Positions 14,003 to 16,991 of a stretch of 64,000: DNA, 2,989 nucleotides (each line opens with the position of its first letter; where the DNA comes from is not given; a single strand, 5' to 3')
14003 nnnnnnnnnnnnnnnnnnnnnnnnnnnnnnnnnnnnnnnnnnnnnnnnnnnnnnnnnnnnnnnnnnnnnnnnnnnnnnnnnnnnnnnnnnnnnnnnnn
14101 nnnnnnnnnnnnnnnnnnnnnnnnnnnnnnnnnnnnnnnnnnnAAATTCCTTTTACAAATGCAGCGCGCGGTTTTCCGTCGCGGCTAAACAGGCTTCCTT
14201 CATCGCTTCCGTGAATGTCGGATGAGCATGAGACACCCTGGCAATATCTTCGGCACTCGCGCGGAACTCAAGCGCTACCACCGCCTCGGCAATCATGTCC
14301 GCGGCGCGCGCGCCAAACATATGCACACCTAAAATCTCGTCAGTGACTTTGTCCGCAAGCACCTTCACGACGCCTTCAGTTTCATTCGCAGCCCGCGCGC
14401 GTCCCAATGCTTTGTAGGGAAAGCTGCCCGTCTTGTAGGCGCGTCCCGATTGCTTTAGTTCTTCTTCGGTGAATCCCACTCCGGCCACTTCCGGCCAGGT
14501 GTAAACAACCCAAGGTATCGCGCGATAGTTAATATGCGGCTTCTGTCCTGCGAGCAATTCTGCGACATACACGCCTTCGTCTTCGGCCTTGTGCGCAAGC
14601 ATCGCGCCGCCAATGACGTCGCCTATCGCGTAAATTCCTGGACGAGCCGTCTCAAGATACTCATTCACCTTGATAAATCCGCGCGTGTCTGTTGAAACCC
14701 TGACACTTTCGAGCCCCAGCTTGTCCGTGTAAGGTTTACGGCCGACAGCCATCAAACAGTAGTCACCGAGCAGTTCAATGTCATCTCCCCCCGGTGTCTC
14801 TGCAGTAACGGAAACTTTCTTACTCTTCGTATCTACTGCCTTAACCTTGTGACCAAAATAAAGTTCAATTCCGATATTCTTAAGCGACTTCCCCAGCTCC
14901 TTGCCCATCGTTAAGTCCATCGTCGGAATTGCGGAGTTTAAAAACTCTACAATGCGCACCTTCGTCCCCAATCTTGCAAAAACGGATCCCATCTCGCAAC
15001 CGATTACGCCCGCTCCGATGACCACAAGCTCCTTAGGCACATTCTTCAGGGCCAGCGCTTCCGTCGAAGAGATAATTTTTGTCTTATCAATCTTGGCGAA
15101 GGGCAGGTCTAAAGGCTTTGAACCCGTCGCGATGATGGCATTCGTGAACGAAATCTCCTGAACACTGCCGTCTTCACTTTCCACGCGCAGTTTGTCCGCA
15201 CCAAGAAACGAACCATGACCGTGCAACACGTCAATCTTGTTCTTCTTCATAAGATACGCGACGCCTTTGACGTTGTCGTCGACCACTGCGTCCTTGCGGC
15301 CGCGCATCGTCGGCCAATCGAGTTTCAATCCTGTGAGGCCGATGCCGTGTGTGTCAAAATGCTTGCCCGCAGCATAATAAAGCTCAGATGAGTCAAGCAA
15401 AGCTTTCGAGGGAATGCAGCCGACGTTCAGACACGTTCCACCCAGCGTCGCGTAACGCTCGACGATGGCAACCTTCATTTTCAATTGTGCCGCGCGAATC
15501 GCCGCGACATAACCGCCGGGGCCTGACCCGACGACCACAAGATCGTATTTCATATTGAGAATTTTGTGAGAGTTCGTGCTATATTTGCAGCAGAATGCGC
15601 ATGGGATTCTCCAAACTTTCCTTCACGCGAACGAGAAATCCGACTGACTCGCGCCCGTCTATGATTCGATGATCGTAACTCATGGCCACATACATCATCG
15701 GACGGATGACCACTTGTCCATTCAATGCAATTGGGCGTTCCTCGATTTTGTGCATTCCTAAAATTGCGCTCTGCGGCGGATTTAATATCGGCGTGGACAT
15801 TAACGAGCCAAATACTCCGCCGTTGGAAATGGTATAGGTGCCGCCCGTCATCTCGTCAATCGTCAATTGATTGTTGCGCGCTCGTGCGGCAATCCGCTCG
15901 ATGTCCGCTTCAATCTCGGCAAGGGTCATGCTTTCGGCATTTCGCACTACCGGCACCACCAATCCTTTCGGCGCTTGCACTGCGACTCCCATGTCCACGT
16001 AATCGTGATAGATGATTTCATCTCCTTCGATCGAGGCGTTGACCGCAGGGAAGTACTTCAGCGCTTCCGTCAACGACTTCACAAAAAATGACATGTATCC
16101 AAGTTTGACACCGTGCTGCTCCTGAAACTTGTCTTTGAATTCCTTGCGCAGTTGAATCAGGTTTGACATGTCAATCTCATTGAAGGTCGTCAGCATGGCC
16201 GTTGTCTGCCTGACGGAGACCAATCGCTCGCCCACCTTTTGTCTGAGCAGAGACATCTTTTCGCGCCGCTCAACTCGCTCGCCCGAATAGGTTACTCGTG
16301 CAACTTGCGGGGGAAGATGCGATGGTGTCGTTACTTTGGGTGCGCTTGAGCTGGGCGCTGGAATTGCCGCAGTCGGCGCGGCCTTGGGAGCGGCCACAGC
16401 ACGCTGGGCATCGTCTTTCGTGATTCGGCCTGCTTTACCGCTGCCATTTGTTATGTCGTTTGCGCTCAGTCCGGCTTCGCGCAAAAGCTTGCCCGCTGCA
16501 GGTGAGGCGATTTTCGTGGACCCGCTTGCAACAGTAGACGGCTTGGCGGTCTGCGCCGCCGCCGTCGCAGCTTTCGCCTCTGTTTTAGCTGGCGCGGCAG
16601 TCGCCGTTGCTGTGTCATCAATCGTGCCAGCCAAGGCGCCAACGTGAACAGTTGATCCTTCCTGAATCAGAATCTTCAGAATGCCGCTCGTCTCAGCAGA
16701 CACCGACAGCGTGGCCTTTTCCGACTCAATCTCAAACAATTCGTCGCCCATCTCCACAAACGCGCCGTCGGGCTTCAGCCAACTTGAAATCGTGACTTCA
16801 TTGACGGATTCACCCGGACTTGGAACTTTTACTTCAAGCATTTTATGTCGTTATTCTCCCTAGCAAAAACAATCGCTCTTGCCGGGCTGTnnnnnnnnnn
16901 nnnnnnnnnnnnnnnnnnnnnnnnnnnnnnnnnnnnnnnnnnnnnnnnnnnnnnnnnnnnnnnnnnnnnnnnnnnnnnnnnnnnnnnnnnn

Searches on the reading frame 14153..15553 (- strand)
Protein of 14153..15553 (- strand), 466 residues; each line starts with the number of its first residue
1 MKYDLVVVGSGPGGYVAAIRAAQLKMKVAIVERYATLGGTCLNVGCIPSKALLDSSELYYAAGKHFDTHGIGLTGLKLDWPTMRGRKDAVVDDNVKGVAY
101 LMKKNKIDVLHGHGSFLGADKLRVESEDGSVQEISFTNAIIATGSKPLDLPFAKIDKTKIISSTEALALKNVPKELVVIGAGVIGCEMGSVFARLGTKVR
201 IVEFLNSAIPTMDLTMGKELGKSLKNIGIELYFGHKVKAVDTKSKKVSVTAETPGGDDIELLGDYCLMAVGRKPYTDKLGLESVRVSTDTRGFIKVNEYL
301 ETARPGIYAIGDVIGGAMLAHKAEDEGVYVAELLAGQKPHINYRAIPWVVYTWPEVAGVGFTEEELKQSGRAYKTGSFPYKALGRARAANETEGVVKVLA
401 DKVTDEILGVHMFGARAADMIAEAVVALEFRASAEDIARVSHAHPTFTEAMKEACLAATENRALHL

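Call 80: search_protein_families(library=pfam, proteins=[window:14153-15553:-], max_evalue=0.001)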
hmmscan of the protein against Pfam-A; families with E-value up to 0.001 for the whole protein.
window:14153-15553:- (466 aa): 11 families
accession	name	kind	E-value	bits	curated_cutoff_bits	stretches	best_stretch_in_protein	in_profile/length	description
PF07992.20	Pyr_redox_2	-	2.5e-69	234.4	26.1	1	3-327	1-291/291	Pyridine nucleotide-disulphide oxidoreductase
PF02852.28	Pyr_redox_dim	-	8.1e-38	129.4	25.3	1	346-454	1-109/110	Pyridine nucleotide-disulphide oxidoreductase, dimerisation domain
PF00070.33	Pyr_redox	-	2.7e-21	76.3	22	1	176-251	2-79/82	Pyridine nucleotide-disulphide oxidoreductase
PF13738.12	Pyr_redox_3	-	2.7e-10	40.4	30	1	133-311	122-305/305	Pyridine nucleotide-disulphide oxidoreductase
PF12831.13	FAD_oxidored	-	4.2e-10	39.9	27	1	4-42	1-39/416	FAD dependent oxidoreductase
PF01134.28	GIDA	-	4.6e-09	36.3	22.1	1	4-54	1-48/391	Glucose inhibited division protein A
PF00890.30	FAD_binding_2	-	9e-06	25.6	20.4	1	4-40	1-37/414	FAD binding domain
PF01946.23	Thi4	-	2.3e-05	24.2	26.2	1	2-45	17-61/235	Thi4 family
PF13450.12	NAD_binding_8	-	4.7e-05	24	21.9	1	7-42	1-36/68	NAD(P)-binding Rossmann-like domain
PF01262.27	AlaDh_PNT_C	-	0.00033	20.6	23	0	173-219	28-74/214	Alanine dehydrogenase/PNT, C-terminal domain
PF03486.20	HI0933_like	-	0.00051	20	50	0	4-38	2-36/244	HI0933-like protein Rossmann domain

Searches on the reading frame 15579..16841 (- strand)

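Call 80: search_protein_families(library=pfam, proteins=[window:15579-16841:-], max_evalue=0.001)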
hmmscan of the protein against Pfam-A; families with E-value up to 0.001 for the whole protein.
window:15579-16841:- (420 aa): 3 families
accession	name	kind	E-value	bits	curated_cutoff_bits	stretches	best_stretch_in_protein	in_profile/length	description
PF00198.28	2-oxoacid_dh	-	2.7e-83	279.4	23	1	191-418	4-232/232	2-oxoacid dehydrogenases acyltransferase (catalytic domain)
PF00364.28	Biotin_lipoyl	-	1.8e-13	50.5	22.1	1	3-70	2-69/73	Biotin-requiring enzyme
PF02817.22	E3_binding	-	5.2e-10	39.8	23.7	1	111-145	2-35/36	e3 binding domain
